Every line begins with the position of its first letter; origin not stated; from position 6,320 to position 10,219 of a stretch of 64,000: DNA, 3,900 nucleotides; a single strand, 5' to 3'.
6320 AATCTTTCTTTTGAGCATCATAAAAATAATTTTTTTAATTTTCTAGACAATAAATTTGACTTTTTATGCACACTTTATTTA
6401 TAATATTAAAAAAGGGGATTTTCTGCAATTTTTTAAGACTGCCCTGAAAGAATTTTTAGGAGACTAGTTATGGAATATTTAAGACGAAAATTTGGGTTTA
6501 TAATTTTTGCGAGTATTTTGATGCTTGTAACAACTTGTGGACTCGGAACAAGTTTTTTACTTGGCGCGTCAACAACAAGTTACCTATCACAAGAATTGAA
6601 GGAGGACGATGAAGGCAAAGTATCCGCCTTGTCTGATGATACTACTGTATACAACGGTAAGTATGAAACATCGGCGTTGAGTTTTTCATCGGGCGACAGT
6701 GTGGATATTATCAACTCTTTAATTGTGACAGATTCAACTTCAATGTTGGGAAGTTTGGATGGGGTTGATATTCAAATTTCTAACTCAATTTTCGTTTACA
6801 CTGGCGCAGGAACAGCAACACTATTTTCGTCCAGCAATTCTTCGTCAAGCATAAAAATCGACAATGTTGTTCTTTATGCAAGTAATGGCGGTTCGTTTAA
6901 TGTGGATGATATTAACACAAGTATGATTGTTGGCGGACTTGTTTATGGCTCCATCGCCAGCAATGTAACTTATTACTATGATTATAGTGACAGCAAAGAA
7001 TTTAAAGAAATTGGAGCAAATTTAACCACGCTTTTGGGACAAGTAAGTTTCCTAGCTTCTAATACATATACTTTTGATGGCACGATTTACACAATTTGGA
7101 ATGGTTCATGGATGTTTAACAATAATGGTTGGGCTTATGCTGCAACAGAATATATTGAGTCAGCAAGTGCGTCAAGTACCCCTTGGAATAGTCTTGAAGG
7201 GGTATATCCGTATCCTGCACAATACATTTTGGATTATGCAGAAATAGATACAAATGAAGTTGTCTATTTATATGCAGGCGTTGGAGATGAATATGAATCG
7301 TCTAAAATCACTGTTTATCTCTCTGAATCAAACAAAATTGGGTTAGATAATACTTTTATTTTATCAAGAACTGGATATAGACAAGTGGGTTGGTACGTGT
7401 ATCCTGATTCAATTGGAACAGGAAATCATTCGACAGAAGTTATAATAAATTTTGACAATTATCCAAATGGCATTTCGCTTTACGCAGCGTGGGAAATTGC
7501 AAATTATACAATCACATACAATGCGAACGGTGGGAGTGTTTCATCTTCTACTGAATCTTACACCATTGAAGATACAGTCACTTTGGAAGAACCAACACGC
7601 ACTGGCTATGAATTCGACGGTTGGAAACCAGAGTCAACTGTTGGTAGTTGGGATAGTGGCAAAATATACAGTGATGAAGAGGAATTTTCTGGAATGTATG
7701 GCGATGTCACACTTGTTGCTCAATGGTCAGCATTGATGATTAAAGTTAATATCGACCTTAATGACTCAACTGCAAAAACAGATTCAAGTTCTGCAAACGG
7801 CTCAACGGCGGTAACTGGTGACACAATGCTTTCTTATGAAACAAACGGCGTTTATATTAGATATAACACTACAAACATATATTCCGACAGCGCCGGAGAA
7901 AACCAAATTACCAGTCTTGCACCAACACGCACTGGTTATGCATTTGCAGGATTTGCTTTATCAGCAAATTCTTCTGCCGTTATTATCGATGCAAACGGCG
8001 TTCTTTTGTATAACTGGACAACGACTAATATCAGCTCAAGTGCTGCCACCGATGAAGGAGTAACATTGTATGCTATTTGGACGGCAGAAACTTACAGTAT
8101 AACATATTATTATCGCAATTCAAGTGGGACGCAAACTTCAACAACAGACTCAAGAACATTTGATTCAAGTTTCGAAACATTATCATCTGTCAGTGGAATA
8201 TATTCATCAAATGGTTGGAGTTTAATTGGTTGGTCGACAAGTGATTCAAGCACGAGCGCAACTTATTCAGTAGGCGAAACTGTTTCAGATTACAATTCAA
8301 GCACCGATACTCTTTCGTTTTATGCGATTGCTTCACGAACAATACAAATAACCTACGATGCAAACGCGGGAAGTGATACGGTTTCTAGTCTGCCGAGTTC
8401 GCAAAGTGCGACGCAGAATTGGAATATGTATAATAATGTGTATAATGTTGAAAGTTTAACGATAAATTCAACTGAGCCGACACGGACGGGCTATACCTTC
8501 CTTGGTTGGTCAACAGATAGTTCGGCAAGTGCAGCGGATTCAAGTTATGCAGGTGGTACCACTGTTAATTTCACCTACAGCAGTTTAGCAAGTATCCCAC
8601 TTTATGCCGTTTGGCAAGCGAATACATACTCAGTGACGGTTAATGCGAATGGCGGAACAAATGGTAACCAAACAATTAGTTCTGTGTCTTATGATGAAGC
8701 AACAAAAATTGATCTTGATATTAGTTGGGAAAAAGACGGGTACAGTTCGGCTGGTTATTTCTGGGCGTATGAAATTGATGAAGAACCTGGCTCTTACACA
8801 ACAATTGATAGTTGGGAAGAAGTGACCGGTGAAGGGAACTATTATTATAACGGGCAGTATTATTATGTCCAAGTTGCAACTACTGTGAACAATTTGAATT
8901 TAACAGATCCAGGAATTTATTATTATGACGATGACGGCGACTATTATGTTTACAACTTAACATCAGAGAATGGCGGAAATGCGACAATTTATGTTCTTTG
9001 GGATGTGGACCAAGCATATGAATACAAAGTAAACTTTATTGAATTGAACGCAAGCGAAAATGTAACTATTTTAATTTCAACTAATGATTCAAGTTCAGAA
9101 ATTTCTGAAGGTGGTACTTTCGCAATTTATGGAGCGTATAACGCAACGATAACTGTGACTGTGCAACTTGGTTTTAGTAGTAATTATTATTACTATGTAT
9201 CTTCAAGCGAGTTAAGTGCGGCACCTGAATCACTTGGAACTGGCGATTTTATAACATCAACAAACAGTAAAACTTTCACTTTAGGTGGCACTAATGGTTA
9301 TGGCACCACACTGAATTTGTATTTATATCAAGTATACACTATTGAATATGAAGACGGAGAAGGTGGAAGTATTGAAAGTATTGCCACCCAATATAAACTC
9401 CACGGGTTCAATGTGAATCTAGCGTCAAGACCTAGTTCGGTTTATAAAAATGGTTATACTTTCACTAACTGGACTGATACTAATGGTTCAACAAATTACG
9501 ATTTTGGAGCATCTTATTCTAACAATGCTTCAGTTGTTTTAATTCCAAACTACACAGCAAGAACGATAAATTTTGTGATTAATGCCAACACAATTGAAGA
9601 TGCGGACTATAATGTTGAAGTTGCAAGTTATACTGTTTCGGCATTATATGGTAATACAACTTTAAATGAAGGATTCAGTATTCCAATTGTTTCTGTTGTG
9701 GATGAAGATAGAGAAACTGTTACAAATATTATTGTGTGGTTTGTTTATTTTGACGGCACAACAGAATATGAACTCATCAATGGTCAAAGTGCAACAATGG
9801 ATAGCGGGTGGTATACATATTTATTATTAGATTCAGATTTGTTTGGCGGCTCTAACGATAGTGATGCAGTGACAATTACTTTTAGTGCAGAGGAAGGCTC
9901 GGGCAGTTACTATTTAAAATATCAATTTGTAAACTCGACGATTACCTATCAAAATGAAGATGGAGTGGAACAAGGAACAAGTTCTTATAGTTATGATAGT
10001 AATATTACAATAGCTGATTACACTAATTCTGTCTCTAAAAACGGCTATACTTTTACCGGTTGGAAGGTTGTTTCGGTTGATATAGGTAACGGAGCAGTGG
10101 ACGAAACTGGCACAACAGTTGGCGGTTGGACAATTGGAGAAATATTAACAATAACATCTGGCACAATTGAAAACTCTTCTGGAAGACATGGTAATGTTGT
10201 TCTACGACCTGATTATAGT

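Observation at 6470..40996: A single 34.5-kb ORF (11,508 codons) encodes a giant modular surface protein and fills over half the window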

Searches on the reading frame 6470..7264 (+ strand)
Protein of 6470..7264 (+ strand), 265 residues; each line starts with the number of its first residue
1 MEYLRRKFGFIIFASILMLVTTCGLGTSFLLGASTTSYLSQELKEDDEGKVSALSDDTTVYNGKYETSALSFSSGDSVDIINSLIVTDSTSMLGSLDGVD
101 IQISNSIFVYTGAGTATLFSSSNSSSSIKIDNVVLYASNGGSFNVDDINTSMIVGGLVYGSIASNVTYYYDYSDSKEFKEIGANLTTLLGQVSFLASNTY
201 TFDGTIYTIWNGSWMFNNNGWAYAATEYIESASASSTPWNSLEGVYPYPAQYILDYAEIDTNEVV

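Call 38: search_protein_families(library=pfam, proteins=[window:6470-7264:+], max_evalue=1)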
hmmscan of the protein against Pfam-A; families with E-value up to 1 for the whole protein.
window:6470-7264:+ (265 aa): 0 families

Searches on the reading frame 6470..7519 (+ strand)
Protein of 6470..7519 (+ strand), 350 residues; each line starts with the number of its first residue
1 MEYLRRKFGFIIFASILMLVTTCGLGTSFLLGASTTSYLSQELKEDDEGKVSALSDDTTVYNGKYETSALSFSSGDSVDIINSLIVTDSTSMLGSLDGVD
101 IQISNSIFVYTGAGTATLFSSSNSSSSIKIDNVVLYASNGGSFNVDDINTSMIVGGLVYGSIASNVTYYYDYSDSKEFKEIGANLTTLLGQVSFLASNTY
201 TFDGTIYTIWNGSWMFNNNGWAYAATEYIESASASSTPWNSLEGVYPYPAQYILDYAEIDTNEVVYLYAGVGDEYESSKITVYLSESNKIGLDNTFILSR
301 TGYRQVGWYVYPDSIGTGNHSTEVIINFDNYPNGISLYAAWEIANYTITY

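Call 13: find_homologous_proteins(query=window:6470-7519:+, max_evalue=0.001)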
Query window:6470-7519:+ (350 aa): 3 proteins with E <= 0.001 among 4401 candidates.
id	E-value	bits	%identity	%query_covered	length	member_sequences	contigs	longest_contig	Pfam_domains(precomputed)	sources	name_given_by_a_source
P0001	4.0e-78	281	45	100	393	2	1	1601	-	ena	-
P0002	1.1e-50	191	41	88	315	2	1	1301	-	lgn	-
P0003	4.4e-47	179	44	65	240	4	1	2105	-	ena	-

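Call 54: predict_structure(alignment_id=A1)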
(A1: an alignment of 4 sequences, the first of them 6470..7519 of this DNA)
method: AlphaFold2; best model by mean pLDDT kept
length: 350 residues; sequences in the alignment: 4
mean_pLDDT: 49.3   pTM: 0.54
mean pLDDT of the five models: 49.3, 48.6, 48.3, 46.7, 46.0
residues with pLDDT >= 90: 35; 70-90: 72; 50-70: 26; < 50: 217
segments of 3 or more residues with pLDDT < 50: 1-56, 190-350
pLDDT, mean of each block of 10 residues (from residue 1): 28 32 25 21 24 44 72 87 79 94 83 91 90 78 90 79 78 72 60 44 39 42 36 29 29 28 30 33 32 30 30 25 24 25 23
secondary structure, 60 per line:
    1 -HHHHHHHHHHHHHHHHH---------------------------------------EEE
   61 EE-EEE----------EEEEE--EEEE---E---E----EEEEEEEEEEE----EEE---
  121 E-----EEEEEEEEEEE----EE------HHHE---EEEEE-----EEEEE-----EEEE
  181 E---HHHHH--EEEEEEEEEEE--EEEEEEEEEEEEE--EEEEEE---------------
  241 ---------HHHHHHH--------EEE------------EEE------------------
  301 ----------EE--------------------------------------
elements in order: H2-18 E58-62 E64-66 E77-81 E84-87 E100-110 E115-117 E127-137 E157-161 E167-171 E177-181 H185-189 E192-202 E205-217 E220-225 H250-256 E265-267 E280-282

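Call 57: fold_search(model_id=the predicted structure, library=pdb)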
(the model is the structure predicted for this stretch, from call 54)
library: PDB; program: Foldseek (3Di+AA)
matches with E <= 10: 210; with E <= 0.001: 0
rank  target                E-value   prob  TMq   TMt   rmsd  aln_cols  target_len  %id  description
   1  9fyq_A                1.0e-01  0.18  0.11  0.08   7.6       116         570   13  Cryo-EM structure of native SV2A in complex with TeNT-Hc, gangliosides and Pro-Macrobody 5 (released 2025-05-21)
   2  8jlh_C                1.3e-01  0.18  0.11  0.25   8.3       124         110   10  Cryo-EM structure of SV2A dimer in complex with BoNT/A2 Hc and levetiracetam (released 2024-05-01)
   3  8jli_A                1.8e-01  0.15  0.11  0.07   8.6       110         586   12  Cryo-EM structure of SV2A dimer in complex levetiracetam (released 2024-05-01)
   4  2oaa_A                2.1e-01  0.08  0.07  0.09  13.9       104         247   12  Restriction endonuclease MvaI-cognate DNA substrate complex (released 2007-02-20)
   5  2oaa_B                2.1e-01  0.08  0.07  0.08  13.9       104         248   12  Restriction endonuclease MvaI-cognate DNA substrate complex (released 2007-02-20)
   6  9i4f_A                3.0e-01  0.16  0.14  0.09  16.4       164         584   13  Blood Type B-converting alpha-1,3-galactosidase PpaGal from Pedobacter panaciterrae in its apo form (released 2025-03-12)
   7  4r04                  3.0e-01  0.09  0.15  0.04  16.9       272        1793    6  Clostridium difficile Toxin A (TcdA) (released 2016-01-06)
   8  2b0r_A                3.4e-01  0.15  0.15  0.28  18.2       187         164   11  Crystal Structure of Cyclase-Associated Protein from Cryptosporidium parvum (released 2005-09-27)
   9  4mr0_A                6.4e-01  0.12  0.13  0.11  14.8       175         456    9  Crystal structure of PfbA, a surface adhesin of Streptococcus pneumoniae (released 2014-02-05)
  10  2b0r_B                6.7e-01  0.06  0.11  0.19  11.8       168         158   14  Crystal Structure of Cyclase-Associated Protein from Cryptosporidium parvum (released 2005-09-27)
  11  1tsp                  6.7e-01  0.02  0.08  0.06  17.6       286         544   12  CRYSTAL STRUCTURE OF P22 TAILSPIKE PROTEIN: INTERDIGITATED SUBUNITS IN A THERMOSTABLE TRIMER (released 1995-09-15)
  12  2oa9_A                7.1e-01  0.04  0.07  0.09  17.7       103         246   12  Restriction endonuclease MvaI in the absence of DNA (released 2007-02-20)
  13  6w4q_A                7.5e-01  0.15  0.16  0.09   8.7       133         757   14  Crystal structure of full-length tailspike protein 2 (TSP2, ORF211) ) from Escherichia coli O157:H7 bacteriophage CAB1 (released 2021-01-20)
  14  9lhr_B                9.2e-01  0.07  0.10  0.15  10.8       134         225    9  Crystal structure of Ice binding protein from Candidatus Cryosericum odellii SMC5 (released 2025-09-03)
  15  8bk2_B                9.2e-01  0.05  0.06  0.11  15.2        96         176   10  X-ray structure of meningococcal factor H binding protein variant 2 in complex with a specific and bactericidal human  (released 2023-11-22)
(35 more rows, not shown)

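Call 64: search_protein_families(library=ncbifam, proteins=[window:6470-7519:+], max_evalue=0.001)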
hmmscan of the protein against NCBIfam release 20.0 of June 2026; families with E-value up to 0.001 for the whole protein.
window:6470-7519:+ (350 aa): 0 families

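Call 65: find_related_loci(query=A1, collection=metagenome_contigs, flank=10000)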
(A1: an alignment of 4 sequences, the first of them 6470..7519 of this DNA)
Query A1 (350 aa) in metagenome_contigs; peptide patterns used: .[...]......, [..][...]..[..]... (x = any residue, [..] = any of these).
600 stretches matched a pattern, but none encodes a relative of the query by tblastn (E <= 1e-3).

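Call 74: search_protein_representatives(alignment_id=A1)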
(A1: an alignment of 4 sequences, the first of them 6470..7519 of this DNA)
Query: 4 sequences, 346 profile positions. Proteins with E-value up to 0.001 (for the whole library): 87; up to 1e-10: 26; up to 1e-30: 6. The best 87 are listed.
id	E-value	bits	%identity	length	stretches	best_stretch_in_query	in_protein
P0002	8.8e-157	537.9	-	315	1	1-306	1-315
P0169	1.3e-103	363.1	-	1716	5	1-346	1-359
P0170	3.6e-59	216.9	-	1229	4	1-330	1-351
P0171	2.0e-55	204.6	-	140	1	1-142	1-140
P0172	1.4e-40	155.8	-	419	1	1-346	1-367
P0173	1.5e-33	132.7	-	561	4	253-346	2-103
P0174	4.2e-28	114.7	-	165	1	1-165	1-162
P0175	2.0e-25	105.9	-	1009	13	258-346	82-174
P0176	6.8e-22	94.3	-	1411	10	281-346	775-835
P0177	7.0e-19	84.4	-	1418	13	295-346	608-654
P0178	7.8e-18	81.0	-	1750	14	297-346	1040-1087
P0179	9.5e-18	80.7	-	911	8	286-346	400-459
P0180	6.6e-16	74.6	-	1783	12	285-346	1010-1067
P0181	2.4e-15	72.8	-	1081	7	285-346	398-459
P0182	1.5e-14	70.2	-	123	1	83-199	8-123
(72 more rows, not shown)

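Call 75: find_encoding_contigs(protein=P0169, flank=8000, max_places=3)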
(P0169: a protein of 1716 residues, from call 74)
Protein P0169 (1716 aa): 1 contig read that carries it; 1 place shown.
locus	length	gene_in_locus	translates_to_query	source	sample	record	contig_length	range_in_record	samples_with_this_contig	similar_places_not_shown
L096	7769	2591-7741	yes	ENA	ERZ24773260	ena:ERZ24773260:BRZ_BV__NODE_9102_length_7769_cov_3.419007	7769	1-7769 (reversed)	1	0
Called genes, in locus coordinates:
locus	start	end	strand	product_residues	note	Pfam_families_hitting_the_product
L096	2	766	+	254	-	?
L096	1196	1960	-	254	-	PF02535:Zip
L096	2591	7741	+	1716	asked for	PF09479:Flg_new (weak)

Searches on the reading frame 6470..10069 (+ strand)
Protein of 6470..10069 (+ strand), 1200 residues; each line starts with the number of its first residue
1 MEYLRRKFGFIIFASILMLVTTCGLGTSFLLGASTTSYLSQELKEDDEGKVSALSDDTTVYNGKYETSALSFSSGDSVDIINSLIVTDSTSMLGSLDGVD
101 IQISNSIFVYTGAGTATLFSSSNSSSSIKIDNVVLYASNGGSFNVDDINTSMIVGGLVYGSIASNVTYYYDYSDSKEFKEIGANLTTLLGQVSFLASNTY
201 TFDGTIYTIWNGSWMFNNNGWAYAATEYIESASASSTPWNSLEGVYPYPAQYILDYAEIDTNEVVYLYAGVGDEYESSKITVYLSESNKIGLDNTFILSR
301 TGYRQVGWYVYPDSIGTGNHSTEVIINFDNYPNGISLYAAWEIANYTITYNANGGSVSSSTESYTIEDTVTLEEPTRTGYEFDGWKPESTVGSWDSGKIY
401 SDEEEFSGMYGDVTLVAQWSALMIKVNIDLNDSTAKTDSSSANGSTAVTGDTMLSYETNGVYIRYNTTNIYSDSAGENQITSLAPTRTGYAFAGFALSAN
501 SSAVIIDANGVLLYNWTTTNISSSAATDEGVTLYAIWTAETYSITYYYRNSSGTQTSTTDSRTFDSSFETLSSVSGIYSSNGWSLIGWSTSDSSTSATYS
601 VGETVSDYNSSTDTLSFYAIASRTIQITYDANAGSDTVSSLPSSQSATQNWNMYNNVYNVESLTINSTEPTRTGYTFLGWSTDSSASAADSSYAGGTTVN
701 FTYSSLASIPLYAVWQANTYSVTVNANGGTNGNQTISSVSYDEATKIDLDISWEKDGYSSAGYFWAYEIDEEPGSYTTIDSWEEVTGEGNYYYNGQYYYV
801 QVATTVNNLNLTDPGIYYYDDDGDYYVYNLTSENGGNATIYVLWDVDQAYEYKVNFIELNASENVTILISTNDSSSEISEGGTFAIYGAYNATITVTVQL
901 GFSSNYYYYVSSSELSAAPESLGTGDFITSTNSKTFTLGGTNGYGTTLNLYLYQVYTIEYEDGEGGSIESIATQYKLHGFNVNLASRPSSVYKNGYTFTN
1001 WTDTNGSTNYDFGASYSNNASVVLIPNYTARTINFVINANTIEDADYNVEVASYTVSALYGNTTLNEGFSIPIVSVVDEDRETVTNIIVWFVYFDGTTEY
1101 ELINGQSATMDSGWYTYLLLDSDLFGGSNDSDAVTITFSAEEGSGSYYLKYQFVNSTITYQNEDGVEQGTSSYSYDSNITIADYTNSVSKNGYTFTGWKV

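Call 14: find_related_loci(query=window:6470-10069:+, collection=genome_contigs, flank=10000)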
Query window:6470-10069:+ (1200 aa) in genome_contigs; peptide patterns used: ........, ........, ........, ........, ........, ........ (x = any residue, [..] = any of these).
61 stretches matched a pattern, but none encodes a relative of the query by tblastn (E <= 1e-3).

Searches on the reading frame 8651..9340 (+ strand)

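Call 38: search_protein_families(library=pfam, proteins=[window:8651-9340:+], max_evalue=1)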
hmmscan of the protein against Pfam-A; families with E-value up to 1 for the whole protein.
window:8651-9340:+ (230 aa): 2 families
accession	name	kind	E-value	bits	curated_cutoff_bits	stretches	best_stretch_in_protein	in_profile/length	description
PF11749.13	DUF3305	-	0.062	14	25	1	89-136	54-99/140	Protein of unknown function (DUF3305)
PF24327.1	DUF7497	-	0.15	12.5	27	0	147-174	9-36/100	Domain of unknown function (DUF7497)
